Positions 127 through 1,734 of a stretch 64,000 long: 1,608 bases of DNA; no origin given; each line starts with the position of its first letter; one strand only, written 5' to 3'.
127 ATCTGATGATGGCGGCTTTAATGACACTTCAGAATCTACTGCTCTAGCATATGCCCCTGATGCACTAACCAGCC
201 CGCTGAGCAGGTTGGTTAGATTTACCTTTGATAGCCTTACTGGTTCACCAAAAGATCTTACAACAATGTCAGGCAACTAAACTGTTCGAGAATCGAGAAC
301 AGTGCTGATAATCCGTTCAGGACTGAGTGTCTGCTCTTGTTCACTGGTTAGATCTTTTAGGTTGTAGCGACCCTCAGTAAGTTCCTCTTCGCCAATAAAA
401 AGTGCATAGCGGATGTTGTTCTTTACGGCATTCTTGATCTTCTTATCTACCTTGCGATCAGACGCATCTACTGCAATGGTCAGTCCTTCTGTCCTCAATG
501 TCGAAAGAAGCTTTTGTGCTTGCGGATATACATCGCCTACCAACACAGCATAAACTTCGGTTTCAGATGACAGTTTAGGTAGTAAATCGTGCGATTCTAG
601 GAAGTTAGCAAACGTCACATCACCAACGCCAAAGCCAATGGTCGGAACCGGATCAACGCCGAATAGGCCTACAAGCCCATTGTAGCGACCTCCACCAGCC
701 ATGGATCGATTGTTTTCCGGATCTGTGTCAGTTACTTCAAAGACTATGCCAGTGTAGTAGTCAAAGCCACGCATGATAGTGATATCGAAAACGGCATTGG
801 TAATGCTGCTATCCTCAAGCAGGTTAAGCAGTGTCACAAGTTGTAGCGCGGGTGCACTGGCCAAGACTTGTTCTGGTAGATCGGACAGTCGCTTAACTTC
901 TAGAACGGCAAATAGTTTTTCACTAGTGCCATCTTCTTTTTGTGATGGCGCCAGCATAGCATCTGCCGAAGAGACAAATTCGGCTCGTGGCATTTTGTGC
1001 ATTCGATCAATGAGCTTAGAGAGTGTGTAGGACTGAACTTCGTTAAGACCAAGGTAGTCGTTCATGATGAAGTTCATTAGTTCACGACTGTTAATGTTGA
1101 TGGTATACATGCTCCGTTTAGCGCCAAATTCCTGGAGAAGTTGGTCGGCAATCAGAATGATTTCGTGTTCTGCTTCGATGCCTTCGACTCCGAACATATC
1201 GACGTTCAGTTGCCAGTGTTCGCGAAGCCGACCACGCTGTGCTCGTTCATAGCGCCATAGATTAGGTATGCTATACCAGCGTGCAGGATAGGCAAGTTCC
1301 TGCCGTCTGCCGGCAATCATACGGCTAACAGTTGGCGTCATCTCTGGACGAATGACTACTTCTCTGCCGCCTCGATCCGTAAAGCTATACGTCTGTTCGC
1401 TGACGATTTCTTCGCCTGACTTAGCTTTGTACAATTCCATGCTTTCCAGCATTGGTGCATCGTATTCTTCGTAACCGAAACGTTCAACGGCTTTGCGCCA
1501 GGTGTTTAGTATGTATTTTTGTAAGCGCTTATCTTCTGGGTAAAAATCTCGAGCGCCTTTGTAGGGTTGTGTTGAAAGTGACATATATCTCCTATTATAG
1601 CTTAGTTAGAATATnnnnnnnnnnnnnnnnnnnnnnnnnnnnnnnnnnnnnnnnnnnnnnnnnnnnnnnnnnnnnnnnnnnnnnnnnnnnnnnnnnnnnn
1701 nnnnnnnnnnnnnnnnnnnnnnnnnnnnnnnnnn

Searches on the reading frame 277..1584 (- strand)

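Call 85: search_protein_families(library=pfam, proteins=[window:277-1584:-], max_evalue=0.00001)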
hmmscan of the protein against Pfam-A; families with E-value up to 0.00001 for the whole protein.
window:277-1584:- (435 aa): 3 families
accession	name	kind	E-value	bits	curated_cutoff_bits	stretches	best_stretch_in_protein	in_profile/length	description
PF13393.11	tRNA-synt_His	-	1.1e-38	133.7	25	1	10-319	1-302/308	Histidyl-tRNA synthetase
PF03129.25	HGTP_anticodon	-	9.6e-14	51.8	21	1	351-430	13-92/94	Anticodon binding domain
PF00587.30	tRNA-synt_2b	-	4.6e-07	30.5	29.3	1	66-288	1-124/179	tRNA synthetase class II core domain (G, H, P, S and T)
